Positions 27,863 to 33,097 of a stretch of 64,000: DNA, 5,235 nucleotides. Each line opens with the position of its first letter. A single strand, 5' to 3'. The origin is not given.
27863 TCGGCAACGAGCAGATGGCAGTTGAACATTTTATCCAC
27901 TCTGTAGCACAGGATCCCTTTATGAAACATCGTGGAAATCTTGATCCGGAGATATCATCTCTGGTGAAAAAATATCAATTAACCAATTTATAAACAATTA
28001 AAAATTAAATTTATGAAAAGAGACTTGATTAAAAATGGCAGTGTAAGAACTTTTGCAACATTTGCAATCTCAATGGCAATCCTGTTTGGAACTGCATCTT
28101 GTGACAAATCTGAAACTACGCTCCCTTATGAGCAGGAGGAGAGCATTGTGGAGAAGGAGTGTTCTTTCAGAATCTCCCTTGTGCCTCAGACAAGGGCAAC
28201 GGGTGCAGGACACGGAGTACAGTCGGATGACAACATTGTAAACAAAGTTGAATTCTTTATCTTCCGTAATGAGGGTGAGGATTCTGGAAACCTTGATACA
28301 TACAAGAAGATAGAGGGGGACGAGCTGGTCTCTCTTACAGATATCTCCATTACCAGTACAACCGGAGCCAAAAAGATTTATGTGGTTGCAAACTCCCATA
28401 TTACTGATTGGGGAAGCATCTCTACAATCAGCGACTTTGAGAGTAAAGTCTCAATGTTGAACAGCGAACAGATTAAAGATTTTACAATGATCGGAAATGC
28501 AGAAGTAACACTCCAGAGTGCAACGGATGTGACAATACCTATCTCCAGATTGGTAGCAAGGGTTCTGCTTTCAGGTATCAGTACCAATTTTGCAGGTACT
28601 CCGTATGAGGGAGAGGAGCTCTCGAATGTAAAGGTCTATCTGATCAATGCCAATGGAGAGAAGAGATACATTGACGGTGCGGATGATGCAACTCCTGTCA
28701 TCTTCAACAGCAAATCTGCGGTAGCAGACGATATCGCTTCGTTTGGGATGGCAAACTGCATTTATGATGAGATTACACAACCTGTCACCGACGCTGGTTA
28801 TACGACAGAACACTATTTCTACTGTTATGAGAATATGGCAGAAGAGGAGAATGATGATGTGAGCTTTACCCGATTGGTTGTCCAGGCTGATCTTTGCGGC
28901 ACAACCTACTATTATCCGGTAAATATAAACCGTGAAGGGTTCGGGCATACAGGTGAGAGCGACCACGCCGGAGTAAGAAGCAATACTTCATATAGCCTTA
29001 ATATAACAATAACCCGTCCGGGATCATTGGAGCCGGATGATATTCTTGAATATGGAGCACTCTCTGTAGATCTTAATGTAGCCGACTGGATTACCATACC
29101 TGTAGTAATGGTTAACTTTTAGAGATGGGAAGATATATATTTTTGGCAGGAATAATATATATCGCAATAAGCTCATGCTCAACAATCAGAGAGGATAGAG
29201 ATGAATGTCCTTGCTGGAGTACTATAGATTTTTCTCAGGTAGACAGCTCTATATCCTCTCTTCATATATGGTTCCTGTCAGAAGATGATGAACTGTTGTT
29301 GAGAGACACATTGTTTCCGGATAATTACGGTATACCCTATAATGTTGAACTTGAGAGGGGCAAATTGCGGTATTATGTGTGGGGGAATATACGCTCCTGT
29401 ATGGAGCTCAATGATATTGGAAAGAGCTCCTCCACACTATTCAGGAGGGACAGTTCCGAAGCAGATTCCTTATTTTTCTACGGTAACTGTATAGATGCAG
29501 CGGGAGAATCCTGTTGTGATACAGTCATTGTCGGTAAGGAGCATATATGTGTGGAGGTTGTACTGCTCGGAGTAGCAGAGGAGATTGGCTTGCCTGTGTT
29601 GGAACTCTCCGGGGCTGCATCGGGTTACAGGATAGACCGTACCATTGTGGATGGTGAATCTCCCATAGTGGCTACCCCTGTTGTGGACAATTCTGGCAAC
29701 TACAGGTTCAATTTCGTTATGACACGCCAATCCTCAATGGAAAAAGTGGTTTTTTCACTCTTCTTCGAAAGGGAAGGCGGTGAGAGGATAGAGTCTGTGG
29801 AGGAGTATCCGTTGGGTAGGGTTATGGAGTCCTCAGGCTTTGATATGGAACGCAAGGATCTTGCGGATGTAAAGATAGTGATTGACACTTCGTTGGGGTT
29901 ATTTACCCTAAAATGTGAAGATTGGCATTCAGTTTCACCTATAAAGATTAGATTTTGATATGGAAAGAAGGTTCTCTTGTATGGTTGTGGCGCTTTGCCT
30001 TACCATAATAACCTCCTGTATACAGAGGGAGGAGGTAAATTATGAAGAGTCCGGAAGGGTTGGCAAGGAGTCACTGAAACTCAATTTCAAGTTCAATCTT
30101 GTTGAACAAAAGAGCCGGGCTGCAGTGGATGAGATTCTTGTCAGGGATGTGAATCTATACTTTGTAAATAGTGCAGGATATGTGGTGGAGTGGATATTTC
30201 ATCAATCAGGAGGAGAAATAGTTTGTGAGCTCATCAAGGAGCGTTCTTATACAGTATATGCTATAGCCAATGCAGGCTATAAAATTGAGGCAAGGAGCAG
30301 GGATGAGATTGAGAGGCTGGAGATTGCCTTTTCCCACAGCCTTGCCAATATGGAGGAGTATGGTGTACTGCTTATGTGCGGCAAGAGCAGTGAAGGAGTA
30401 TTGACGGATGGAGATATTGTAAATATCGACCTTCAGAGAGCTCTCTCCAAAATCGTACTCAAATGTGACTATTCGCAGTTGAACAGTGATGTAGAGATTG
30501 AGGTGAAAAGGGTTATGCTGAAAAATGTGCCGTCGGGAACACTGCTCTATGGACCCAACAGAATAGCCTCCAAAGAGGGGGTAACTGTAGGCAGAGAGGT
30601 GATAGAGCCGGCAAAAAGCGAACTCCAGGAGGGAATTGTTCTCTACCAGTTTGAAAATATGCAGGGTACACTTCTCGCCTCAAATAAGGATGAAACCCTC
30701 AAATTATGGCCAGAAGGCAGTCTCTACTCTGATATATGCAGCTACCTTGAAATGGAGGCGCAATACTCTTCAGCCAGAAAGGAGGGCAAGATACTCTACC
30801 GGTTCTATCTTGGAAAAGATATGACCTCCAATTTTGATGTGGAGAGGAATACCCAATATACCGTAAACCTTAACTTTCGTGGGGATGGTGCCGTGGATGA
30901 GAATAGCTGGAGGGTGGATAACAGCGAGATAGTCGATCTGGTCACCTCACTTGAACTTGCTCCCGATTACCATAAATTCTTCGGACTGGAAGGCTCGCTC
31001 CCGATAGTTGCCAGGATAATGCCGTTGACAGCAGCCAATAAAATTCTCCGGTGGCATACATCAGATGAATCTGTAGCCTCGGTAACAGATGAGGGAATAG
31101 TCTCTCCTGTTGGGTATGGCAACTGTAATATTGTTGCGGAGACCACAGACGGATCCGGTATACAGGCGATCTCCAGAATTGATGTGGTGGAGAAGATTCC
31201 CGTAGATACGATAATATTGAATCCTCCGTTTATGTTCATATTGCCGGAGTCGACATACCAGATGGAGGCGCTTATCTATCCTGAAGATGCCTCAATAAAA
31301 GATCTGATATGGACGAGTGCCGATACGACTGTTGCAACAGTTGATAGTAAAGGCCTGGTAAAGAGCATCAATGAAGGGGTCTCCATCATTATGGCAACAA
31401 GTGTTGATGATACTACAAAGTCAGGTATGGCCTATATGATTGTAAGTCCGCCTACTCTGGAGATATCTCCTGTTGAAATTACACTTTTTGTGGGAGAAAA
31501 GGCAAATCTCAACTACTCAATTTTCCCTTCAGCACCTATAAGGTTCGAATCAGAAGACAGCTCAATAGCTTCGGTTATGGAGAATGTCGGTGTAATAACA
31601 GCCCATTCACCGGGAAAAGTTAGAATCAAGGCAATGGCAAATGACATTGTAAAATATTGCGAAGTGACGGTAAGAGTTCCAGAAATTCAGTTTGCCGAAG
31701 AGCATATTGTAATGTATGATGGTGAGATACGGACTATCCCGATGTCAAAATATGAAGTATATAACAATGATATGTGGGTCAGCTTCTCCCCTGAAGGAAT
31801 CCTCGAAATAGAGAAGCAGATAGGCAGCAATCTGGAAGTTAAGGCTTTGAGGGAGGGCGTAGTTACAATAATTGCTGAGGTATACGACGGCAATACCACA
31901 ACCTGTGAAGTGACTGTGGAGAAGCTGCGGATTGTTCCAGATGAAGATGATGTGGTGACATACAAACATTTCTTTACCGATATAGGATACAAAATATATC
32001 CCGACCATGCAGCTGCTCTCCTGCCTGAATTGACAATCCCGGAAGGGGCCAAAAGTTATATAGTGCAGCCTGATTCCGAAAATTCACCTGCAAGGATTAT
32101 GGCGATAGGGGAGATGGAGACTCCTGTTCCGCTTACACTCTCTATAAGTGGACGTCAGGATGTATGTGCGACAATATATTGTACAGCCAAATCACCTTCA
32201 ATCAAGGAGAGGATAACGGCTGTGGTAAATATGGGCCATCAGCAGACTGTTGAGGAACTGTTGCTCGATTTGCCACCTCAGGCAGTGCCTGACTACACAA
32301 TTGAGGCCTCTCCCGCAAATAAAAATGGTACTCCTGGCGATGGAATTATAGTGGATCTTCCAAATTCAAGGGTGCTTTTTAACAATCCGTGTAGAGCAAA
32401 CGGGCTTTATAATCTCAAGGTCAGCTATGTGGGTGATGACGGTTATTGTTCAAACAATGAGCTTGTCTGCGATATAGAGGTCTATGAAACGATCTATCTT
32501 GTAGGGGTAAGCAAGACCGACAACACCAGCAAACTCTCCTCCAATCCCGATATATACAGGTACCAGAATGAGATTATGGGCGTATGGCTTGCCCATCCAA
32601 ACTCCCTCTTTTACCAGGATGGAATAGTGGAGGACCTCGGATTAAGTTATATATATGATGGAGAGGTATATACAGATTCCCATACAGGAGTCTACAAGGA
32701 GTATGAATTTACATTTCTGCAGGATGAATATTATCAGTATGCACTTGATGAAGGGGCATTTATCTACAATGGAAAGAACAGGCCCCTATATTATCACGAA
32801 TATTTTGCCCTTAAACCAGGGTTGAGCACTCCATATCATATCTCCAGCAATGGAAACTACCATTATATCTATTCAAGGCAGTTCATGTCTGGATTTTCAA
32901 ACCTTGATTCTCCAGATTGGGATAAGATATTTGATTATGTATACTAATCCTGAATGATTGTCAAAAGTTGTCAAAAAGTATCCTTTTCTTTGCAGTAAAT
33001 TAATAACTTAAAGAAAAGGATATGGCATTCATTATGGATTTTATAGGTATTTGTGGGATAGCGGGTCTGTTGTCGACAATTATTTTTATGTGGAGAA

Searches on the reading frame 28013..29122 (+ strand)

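Call 27: search_protein_families(library=pfam, proteins=[window:28013-29122:+], max_evalue=0.00001)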
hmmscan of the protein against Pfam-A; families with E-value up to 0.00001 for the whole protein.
window:28013-29122:+ (369 aa): 2 families
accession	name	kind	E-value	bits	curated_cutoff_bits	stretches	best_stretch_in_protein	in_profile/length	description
PF06321.17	P_gingi_FimA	-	1.2e-08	35.7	21.4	1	57-171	10-127/153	Major fimbrial subunit protein (FimA)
PF22492.2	FimA4_C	-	1.6e-06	28.3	27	1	287-359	135-208/208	FimA4 pilin C-terminal domain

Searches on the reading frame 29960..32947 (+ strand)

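Call 27: search_protein_families(library=pfam, proteins=[window:29960-32947:+], max_evalue=0.00001)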
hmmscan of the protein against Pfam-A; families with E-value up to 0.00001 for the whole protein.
window:29960-32947:+ (995 aa): 2 families
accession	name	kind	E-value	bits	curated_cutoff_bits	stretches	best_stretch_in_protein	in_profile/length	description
PF02368.24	Big_2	-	2.7e-25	88.6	22.8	1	415-483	2-70/79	Bacterial Ig-like domain (group 2)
PF16249.12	DUF4906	-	2e-09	37.8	27.7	1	228-303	5-72/73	Domain of unknown function (DUF4906)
